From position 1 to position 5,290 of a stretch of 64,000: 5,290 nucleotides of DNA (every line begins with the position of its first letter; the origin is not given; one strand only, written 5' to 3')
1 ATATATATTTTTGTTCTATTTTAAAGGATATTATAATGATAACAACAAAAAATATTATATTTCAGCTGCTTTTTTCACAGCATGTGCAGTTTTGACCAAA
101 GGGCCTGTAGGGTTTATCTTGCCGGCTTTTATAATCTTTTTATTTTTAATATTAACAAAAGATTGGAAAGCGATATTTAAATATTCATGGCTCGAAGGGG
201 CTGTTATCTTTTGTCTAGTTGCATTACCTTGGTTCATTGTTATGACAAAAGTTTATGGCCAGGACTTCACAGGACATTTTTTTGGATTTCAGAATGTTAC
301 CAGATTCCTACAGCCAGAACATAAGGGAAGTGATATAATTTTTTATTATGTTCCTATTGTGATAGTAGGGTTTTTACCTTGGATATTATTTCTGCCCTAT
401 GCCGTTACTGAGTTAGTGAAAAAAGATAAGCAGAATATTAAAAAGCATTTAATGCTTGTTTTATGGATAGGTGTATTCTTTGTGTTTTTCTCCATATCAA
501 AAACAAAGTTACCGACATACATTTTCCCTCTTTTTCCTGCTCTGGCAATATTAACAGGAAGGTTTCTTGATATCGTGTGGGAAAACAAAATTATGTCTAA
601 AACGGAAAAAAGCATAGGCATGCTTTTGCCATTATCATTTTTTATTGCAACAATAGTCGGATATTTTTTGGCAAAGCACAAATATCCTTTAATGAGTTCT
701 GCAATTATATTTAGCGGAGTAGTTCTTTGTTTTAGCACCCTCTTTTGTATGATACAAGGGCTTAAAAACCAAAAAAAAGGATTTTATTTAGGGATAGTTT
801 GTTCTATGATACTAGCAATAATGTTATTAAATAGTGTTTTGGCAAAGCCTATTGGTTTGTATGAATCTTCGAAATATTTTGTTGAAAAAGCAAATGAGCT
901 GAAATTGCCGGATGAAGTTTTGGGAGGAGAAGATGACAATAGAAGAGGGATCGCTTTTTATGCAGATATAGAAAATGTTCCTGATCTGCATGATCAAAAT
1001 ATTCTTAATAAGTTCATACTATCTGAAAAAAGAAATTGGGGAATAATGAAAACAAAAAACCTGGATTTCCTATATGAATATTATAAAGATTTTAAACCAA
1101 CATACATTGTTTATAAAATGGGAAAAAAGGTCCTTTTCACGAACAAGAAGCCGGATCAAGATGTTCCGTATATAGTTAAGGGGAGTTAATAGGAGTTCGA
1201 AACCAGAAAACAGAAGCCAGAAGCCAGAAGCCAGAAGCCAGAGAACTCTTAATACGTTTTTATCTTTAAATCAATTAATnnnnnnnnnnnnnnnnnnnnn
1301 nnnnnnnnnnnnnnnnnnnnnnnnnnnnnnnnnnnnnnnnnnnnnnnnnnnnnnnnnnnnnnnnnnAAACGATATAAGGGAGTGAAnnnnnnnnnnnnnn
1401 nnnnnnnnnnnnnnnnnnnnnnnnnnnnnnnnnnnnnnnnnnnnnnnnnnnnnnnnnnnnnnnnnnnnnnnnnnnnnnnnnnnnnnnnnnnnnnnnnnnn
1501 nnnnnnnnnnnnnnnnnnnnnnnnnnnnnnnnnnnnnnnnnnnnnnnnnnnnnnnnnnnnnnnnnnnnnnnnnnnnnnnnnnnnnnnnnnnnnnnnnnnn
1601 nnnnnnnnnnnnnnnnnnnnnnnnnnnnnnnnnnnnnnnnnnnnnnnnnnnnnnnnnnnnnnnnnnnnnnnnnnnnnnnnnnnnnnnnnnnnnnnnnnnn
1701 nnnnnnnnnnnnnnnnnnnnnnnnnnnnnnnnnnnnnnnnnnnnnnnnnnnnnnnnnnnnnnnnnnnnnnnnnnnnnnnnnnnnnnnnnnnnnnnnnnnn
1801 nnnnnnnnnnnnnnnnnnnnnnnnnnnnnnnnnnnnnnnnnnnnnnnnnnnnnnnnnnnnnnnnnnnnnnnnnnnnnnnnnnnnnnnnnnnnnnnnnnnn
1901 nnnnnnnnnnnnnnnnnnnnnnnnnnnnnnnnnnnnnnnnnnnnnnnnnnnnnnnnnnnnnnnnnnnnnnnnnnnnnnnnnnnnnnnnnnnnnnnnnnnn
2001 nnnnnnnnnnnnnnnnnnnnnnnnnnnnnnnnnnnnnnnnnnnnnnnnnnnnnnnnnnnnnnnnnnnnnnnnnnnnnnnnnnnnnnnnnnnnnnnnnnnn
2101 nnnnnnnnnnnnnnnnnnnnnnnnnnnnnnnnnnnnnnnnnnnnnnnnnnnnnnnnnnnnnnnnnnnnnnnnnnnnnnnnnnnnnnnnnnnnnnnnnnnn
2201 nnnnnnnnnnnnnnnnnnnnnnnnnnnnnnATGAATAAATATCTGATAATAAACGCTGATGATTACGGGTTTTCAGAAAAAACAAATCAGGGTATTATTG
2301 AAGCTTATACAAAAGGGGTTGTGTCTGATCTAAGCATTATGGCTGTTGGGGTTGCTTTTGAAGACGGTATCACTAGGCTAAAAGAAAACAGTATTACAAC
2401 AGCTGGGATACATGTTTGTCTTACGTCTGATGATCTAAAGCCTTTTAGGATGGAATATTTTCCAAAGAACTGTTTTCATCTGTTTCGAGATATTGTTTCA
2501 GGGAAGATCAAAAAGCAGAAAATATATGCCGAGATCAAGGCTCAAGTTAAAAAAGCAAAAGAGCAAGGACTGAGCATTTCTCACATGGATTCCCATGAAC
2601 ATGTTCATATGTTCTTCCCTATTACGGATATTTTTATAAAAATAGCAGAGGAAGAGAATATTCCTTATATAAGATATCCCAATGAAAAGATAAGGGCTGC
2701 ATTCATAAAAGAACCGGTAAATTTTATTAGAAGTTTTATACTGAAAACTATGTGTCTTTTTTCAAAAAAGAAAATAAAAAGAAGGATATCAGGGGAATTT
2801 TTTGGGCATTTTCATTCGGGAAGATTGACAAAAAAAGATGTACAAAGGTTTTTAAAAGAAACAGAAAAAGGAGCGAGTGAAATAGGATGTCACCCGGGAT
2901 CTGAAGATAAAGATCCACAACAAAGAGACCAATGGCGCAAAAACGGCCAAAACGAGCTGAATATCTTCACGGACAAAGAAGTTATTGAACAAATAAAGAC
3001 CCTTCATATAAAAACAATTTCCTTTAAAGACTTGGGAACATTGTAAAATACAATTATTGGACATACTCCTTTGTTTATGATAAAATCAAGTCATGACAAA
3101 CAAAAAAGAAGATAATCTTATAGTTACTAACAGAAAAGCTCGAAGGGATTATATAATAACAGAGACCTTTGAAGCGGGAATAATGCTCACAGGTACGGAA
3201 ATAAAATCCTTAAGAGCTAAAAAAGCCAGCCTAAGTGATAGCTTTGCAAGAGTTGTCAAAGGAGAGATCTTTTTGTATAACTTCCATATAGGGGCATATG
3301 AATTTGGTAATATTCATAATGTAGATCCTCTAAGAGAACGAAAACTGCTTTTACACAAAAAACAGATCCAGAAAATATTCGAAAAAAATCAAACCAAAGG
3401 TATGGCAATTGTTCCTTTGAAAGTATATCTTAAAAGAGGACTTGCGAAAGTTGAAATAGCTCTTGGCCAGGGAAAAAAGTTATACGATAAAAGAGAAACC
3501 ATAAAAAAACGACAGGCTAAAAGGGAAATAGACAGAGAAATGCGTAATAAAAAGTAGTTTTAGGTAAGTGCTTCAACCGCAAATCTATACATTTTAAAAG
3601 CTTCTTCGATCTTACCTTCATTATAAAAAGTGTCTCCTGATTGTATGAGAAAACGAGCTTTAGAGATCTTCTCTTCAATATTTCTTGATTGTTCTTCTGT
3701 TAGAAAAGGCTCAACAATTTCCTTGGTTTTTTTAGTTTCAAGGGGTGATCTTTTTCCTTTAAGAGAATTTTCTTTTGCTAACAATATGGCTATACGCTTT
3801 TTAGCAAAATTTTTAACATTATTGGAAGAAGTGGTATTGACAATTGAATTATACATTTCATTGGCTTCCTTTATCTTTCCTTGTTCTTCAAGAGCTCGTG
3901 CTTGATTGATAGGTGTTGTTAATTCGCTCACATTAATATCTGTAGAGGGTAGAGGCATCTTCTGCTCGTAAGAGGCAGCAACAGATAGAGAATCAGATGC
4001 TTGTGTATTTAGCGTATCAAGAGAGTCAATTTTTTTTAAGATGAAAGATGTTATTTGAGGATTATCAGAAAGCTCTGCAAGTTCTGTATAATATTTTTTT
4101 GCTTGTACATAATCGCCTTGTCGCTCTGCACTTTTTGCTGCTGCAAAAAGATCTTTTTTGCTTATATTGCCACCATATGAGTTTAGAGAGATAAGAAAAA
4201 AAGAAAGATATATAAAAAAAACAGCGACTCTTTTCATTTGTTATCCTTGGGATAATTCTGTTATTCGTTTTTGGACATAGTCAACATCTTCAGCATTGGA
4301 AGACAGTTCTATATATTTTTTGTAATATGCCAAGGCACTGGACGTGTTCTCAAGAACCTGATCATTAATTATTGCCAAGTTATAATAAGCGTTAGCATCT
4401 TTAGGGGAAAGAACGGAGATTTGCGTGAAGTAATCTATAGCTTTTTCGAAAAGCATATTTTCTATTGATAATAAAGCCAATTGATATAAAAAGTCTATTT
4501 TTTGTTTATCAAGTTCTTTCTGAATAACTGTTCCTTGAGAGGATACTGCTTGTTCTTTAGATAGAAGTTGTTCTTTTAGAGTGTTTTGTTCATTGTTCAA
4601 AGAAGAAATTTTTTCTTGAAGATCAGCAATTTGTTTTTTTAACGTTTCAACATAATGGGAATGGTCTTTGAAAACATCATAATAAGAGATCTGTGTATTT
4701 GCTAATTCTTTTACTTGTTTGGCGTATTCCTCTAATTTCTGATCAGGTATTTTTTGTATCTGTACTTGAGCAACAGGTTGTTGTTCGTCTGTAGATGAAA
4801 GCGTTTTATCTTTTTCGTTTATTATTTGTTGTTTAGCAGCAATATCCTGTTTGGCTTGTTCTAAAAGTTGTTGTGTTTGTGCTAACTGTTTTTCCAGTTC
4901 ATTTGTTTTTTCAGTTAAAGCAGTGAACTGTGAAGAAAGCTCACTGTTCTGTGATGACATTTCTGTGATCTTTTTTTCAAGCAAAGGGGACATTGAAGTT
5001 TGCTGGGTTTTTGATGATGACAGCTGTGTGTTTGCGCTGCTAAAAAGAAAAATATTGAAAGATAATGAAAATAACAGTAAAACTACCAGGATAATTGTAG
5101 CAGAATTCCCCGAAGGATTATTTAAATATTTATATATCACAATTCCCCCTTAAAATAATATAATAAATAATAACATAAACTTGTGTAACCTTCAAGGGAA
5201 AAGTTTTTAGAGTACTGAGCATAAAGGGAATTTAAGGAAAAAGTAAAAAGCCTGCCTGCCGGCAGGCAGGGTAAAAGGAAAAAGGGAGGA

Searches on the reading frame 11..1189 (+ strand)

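Call 63: search_protein_families(library=pfam, max_evalue=0.001, proteins=[window:11-1189:+])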
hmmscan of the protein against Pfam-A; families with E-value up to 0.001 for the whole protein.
window:11-1189:+ (392 aa): 1 family
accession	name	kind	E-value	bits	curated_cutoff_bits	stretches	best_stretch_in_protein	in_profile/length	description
PF13231.12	PMT_2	-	0.00018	22.2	26.1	1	8-74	93-157/160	Dolichyl-phosphate-mannose-protein mannosyltransferase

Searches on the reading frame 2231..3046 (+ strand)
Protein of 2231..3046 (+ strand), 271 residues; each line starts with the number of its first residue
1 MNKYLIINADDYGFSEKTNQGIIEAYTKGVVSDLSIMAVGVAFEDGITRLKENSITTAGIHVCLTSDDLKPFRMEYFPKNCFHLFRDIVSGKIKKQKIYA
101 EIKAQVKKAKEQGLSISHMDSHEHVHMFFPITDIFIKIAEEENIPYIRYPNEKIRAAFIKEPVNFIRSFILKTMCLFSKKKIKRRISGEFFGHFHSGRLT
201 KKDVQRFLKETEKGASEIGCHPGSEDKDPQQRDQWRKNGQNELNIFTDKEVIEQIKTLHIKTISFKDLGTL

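Call 63: search_protein_families(library=pfam, max_evalue=0.001, proteins=[window:2231-3046:+])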
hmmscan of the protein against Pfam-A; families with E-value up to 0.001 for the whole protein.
window:2231-3046:+ (271 aa): 1 family
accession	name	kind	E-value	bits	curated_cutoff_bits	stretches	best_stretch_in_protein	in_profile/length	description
PF04794.17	YdjC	-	2e-50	172.5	29.7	1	4-256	1-265/266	YdjC-like protein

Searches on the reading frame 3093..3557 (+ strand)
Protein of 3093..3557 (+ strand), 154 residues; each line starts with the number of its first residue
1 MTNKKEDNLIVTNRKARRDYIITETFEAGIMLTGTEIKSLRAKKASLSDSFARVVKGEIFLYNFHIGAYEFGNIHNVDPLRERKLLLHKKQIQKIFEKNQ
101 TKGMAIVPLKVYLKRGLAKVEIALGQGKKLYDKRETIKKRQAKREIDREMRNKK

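Call 82: search_protein_families(library=pfam, max_evalue=0.1, proteins=[window:3093-3557:+])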
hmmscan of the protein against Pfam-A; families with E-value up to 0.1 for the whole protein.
window:3093-3557:+ (154 aa): 1 family
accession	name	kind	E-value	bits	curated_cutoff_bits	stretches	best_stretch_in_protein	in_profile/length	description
PF01668.23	SmpB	-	5.5e-59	198.6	27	1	10-152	1-143/143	SmpB protein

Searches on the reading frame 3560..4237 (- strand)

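Call 63: search_protein_families(library=pfam, max_evalue=0.001, proteins=[window:3560-4237:-])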
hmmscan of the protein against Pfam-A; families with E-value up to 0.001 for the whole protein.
window:3560-4237:- (225 aa): 7 families
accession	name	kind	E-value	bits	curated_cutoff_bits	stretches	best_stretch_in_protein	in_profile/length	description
PF07719.23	TPR_2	-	1.8e-07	31.2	27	0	30-59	4-33/34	Tetratricopeptide repeat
PF13174.12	TPR_6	-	2.3e-07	31.4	26.3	0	30-55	3-28/33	Tetratricopeptide repeat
PF13428.12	TPR_14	-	1.3e-05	25.9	23.5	0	31-57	5-31/44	Tetratricopeptide repeat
PF09976.15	TPR_21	-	3.2e-05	24.2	25.5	0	111-169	81-139/193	Tetratricopeptide repeat-like domain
PF13181.12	TPR_8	-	5.8e-05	23.4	25.7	0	31-58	5-32/34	Tetratricopeptide repeat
PF13424.12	TPR_12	-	7.7e-05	23.2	30.1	0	110-131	49-70/77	Tetratricopeptide repeat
PF04212.24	MIT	-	0.00012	22.5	30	0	192-224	2-34/66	MIT (microtubule interacting and transport) domain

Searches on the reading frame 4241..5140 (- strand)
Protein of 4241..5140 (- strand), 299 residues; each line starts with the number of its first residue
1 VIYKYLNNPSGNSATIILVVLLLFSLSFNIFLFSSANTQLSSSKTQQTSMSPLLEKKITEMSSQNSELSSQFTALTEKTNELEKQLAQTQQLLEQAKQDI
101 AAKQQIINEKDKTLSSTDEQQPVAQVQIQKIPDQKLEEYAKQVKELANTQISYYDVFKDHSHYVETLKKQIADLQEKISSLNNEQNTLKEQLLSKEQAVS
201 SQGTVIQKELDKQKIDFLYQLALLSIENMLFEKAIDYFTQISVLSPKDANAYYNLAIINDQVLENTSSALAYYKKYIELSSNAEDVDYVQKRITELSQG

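Call 63: search_protein_families(library=pfam, max_evalue=0.001, proteins=[window:4241-5140:-])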
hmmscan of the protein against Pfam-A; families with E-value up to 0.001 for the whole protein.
window:4241-5140:- (299 aa): 3 families
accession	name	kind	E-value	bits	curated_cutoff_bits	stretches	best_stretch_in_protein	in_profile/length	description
PF01166.23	TSC22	-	1.7e-05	25.3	30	1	164-196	16-47/57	TSC-22/dip/bun family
PF13371.12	TPR_9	-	2.7e-05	24.5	35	1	226-293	6-72/73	Tetratricopeptide repeat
PF00515.34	TPR_1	-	0.00062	19.9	27.8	0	216-244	2-30/34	Tetratricopeptide repeat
